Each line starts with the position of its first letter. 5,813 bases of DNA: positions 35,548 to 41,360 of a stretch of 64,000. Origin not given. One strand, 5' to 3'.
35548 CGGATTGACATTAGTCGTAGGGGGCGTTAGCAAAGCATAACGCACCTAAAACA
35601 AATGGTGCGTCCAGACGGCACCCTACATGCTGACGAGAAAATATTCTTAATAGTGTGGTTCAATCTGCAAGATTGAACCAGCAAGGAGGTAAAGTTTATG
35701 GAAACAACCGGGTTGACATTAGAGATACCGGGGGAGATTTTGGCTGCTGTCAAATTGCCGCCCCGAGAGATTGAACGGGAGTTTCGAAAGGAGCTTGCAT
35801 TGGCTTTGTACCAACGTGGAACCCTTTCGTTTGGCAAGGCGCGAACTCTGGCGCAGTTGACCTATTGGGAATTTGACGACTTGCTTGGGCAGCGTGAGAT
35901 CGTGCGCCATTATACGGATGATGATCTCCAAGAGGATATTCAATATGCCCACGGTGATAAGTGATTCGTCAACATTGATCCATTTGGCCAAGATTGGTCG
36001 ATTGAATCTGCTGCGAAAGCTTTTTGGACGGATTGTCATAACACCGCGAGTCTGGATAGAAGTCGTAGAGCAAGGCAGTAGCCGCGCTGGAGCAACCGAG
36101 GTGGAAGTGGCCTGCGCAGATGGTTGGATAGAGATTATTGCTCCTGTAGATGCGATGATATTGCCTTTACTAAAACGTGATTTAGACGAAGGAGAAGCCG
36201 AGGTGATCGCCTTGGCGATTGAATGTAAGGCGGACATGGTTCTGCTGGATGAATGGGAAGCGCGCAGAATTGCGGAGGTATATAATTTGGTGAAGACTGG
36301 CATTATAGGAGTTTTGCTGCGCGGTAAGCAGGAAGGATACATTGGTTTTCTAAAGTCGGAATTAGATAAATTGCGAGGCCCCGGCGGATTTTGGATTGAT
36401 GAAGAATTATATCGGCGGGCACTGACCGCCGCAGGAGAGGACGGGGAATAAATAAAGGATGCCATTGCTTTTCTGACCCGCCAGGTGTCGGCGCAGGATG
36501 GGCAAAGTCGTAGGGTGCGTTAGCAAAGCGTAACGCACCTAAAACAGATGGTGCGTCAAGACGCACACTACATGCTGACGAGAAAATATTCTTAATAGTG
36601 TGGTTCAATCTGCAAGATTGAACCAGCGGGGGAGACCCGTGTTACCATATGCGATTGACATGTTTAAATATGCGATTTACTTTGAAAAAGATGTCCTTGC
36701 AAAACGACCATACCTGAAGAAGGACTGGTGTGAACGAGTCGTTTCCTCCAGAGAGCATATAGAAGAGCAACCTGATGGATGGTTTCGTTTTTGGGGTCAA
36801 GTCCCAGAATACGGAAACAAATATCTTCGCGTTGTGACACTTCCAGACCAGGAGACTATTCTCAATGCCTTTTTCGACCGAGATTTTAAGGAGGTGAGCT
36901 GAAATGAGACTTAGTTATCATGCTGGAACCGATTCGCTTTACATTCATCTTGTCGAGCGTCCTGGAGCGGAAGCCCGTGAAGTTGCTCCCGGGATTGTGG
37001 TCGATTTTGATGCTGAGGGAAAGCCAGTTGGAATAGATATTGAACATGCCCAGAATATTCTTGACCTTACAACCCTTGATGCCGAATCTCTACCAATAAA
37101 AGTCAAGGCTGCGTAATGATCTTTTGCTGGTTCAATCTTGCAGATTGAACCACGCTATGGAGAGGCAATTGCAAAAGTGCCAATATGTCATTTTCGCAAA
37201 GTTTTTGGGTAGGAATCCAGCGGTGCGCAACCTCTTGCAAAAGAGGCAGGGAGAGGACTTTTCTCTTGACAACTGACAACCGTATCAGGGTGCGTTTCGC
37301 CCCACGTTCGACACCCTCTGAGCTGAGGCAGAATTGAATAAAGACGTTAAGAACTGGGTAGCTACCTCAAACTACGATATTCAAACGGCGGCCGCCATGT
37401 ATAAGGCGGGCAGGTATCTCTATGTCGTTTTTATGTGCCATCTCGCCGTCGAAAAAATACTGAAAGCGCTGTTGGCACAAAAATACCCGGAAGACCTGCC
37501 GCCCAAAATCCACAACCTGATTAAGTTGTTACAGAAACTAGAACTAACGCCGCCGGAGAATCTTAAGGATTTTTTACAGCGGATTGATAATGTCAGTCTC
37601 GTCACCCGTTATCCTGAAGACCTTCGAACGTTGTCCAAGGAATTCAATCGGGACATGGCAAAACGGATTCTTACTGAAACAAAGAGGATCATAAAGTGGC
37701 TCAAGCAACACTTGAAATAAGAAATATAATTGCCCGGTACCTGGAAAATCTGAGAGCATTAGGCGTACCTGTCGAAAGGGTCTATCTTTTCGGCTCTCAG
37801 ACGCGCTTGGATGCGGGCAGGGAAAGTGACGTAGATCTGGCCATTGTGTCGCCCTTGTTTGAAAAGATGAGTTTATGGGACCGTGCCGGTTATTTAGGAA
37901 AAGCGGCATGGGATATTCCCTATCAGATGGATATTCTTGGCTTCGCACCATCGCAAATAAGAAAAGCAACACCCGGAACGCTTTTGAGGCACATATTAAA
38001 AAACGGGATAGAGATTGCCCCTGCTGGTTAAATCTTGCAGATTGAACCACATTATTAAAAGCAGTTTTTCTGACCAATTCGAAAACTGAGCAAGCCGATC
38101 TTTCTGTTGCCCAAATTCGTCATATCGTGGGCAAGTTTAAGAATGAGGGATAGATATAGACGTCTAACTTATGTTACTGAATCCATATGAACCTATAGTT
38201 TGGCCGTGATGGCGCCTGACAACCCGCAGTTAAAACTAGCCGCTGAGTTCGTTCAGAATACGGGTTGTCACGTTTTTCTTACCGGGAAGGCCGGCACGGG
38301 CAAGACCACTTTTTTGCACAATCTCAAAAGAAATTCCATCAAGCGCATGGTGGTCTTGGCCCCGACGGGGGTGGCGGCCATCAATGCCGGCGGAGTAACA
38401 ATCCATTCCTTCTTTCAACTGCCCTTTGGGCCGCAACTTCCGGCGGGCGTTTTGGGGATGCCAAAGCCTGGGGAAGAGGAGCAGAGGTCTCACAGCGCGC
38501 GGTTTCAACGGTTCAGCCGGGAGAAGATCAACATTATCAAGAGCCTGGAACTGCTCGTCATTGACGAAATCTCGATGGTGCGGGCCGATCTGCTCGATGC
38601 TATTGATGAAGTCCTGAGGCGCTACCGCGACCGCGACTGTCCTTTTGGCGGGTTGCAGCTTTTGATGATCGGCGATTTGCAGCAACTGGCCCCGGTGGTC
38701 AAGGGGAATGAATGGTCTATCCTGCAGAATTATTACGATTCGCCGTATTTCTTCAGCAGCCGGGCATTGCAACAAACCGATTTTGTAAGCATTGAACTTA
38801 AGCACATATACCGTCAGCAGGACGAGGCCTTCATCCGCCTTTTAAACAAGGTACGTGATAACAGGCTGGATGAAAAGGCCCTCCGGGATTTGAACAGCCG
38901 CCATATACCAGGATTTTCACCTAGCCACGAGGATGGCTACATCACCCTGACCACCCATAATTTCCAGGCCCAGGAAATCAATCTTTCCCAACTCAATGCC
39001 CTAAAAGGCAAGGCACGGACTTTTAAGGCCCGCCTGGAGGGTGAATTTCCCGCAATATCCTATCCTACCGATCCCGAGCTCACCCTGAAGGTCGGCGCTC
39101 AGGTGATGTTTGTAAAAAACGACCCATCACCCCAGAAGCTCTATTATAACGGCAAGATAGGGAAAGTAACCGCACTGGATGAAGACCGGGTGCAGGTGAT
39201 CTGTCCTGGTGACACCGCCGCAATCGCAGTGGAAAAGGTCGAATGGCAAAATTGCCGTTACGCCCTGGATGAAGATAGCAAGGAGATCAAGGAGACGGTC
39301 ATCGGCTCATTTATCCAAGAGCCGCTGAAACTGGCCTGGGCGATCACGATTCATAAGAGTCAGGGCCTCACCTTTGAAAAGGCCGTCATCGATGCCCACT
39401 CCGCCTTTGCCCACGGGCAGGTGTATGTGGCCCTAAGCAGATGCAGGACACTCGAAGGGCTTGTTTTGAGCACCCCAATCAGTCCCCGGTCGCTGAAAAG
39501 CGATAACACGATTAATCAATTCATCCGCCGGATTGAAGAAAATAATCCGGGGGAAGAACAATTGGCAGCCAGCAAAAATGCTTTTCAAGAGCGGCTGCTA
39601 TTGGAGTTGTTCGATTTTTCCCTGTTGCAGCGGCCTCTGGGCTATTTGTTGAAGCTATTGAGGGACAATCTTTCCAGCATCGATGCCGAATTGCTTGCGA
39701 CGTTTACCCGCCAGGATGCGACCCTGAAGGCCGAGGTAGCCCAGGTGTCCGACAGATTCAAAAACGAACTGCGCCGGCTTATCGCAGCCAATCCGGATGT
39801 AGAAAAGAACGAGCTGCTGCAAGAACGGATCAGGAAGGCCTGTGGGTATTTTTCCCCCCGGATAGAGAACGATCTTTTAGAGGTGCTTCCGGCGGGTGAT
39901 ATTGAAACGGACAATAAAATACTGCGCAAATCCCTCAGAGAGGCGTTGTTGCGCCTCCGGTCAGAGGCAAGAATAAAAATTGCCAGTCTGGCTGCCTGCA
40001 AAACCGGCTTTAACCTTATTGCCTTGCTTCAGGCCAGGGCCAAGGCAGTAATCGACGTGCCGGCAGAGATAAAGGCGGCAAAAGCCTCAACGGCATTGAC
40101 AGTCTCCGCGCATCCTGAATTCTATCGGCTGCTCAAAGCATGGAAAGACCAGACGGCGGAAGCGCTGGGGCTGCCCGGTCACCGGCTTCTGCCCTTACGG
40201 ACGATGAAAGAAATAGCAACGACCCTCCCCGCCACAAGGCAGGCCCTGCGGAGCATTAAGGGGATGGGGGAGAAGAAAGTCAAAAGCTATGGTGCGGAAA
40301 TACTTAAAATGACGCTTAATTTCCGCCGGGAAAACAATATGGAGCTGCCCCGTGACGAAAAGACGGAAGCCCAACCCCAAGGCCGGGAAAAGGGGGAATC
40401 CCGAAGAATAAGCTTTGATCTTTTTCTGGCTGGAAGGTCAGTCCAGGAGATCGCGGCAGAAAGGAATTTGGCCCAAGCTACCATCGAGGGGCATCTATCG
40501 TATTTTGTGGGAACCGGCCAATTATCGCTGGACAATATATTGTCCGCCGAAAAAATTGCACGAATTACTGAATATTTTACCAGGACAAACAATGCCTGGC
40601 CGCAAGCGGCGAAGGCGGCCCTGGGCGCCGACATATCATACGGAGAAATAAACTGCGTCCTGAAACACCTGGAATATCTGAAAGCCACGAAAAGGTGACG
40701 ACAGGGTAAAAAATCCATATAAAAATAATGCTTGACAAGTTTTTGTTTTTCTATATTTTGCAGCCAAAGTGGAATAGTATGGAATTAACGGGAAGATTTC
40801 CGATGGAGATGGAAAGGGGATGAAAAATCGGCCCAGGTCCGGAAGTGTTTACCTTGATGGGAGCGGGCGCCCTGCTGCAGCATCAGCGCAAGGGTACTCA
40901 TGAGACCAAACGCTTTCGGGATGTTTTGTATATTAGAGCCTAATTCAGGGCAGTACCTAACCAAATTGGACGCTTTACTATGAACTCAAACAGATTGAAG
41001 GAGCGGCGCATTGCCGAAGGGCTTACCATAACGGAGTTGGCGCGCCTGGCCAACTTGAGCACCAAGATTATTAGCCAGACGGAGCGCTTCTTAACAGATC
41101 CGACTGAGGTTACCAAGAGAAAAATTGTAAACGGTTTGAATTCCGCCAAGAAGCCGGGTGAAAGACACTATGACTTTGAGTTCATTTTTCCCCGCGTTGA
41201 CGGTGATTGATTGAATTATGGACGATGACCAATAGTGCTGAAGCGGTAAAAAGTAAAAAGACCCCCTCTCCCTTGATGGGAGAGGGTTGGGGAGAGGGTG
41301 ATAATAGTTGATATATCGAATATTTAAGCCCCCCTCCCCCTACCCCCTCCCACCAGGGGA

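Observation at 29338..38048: Cassette-like array: a conserved multi-palindrome repeat delimits a giant adhesin gene and four toxin-antitoxin-type gene pairs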

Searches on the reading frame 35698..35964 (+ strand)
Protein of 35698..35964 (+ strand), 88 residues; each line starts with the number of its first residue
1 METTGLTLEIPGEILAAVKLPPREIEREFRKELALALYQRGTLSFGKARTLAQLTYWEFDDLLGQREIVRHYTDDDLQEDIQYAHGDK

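Call 9: search_protein_families(library=pfam, proteins=[window:35698-35964:+], max_evalue=0.01)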
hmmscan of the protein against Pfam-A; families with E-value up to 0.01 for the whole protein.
window:35698-35964:+ (88 aa): 1 family
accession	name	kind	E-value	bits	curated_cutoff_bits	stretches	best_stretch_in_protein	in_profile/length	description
PF03683.19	UPF0175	-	1.8e-25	88.9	27.9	1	10-82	1-74/75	Uncharacterised protein family (UPF0175)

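Call 18: find_encoding_contigs(protein=window:35698-35964:+, flank=10000, max_places=10)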
Protein window:35698-35964:+ (88 aa): 1 contig read that carries it; 1 place shown.
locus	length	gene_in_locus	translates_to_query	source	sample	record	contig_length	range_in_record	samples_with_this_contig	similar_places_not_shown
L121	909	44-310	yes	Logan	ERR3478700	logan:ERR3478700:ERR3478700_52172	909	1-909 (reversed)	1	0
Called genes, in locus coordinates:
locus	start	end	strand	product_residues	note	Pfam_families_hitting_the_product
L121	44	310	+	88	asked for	PF03683:UPF0175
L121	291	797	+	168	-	PF11848:DUF3368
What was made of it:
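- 35698..36451 (+): UPF0175 antitoxin (35698-35964) and PIN/DUF3368 toxin (to 36451). Calls 9, 18.
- A short-read contig of the same organism breaks exactly inside the repeats: L121 corresponds to 35655-36563 (call 18).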

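Call 50: search_protein_families(library=ncbifam, proteins=[window:35698-35964:+], max_evalue=0.01)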
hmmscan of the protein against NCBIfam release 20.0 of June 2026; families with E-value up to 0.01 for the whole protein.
window:35698-35964:+ (88 aa): 0 families

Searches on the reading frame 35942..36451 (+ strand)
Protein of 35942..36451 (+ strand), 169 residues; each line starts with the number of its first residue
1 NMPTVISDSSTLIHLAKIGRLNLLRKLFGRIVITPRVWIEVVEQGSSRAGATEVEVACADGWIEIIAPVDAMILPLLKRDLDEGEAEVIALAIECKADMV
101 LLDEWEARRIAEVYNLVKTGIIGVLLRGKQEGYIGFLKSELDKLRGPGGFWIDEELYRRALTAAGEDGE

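Call 9: search_protein_families(library=pfam, proteins=[window:35942-36451:+], max_evalue=0.01)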
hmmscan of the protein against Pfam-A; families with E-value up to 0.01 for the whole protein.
window:35942-36451:+ (169 aa): 2 families
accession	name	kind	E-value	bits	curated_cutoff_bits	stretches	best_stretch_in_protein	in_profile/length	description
PF11848.13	DUF3368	-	4.1e-11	43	27.3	1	119-161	2-43/46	Domain of unknown function (DUF3368)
PF20698.3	PIN-TPR-GreABC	-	3.9e-05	24.4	27.8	1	8-46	3-40/138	PIN domain associated with the TPR-GreAB-C-PIN system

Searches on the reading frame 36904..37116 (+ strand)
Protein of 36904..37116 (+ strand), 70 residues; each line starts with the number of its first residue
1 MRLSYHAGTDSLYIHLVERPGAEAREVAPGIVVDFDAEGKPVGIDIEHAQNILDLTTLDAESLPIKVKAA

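Call 9: search_protein_families(library=pfam, proteins=[window:36904-37116:+], max_evalue=0.01)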
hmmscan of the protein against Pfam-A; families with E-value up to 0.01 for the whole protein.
window:36904-37116:+ (70 aa): 1 family
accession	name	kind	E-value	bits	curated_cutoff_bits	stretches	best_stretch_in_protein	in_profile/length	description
PF10049.14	DUF2283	-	2.4e-14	53.7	23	1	4-49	3-48/49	Protein of unknown function (DUF2283)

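Call 15: find_encoding_contigs(protein=window:36904-37116:+, flank=10000, max_places=10)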
Protein window:36904-37116:+ (70 aa): no gene with exactly this product is on record in the collection.

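Call 50: search_protein_families(library=ncbifam, proteins=[window:36904-37116:+], max_evalue=0.01)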
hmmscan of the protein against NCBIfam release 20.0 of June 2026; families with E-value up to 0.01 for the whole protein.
window:36904-37116:+ (70 aa): 0 families

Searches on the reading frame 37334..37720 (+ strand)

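Call 9: search_protein_families(library=pfam, proteins=[window:37334-37720:+], max_evalue=0.01)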
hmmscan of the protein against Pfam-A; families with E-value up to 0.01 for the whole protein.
window:37334-37720:+ (128 aa): 2 families
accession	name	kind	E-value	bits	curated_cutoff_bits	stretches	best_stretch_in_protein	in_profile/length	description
PF05168.19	HEPN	-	3.6e-22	79.2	22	1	6-125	2-116/117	HEPN domain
PF00962.28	A_deaminase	-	0.0061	16.1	27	1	47-111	21-84/330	Adenosine deaminase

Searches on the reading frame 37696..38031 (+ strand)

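Call 9: search_protein_families(library=pfam, proteins=[window:37696-38031:+], max_evalue=0.01)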
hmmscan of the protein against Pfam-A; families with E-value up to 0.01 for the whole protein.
window:37696-38031:+ (111 aa): 3 families
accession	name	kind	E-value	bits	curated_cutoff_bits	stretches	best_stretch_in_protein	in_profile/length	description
PF01909.29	NTP_transf_2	-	3.4e-08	34.2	21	1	14-84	3-73/93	Nucleotidyltransferase domain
PF18765.7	Polbeta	-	4.3e-07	30.5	26.9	1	25-107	12-87/93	Polymerase beta, Nucleotidyltransferase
PF22600.2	MTPAP-like_central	-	0.0078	16.7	27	1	3-53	16-66/139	Poly(A) RNA polymerase, mitochondrial-like, central palm domain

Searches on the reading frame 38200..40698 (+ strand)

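Call 10: search_protein_families(library=pfam, proteins=[window:38200-40698:+], max_evalue=0.001)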
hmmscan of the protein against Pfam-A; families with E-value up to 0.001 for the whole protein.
window:38200-40698:+ (832 aa): 10 families
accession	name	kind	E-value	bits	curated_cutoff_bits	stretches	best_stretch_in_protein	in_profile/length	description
PF05970.20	PIF1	-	8.8e-26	91.3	25.9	1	17-226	17-220/223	PIF1-like helicase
PF14493.12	HTH_40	-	5.8e-19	68.6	27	1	734-821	1-89/89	Helix-turn-helix domain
PF13604.12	AAA_30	-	1.6e-15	57.8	27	1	10-232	6-181/191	AAA domain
PF00570.28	HRDC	-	5.9e-15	55.4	23.8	1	641-703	4-66/68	HRDC domain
PF13245.12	AAA_19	-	3.9e-10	40.5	25.1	1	24-166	13-132/134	AAA domain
PF02689.20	Herpes_Helicase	-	5.1e-06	25.2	27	1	381-442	732-795/808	Helicase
PF13538.12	UvrD_C_2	-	8.1e-06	26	27.4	1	378-417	1-47/52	UvrD-like helicase C-terminal domain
PF01443.25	Viral_helicase1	-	7.4e-05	23.1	21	0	331-416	123-221/228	Viral superfamily 1 RNA helicase core domain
PF13191.12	AAA_16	-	0.00011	23.2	32.6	0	20-57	22-59/167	AAA ATPase domain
PF13401.12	AAA_22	-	0.0002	22.1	27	0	24-158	7-122/130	AAA domain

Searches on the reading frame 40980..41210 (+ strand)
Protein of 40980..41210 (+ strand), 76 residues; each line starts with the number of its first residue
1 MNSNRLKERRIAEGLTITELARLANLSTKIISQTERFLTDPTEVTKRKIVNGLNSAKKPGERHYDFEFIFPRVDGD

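Call 10: search_protein_families(library=pfam, proteins=[window:40980-41210:+], max_evalue=0.001)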
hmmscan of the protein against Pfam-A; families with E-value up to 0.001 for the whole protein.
window:40980-41210:+ (76 aa): 2 families
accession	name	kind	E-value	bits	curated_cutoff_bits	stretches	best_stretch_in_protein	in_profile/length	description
PF01381.28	HTH_3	-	0.00044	20.7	23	1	6-45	1-40/55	Helix-turn-helix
PF13560.12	HTH_31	-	0.00078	20.1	27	1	5-42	5-43/64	Helix-turn-helix domain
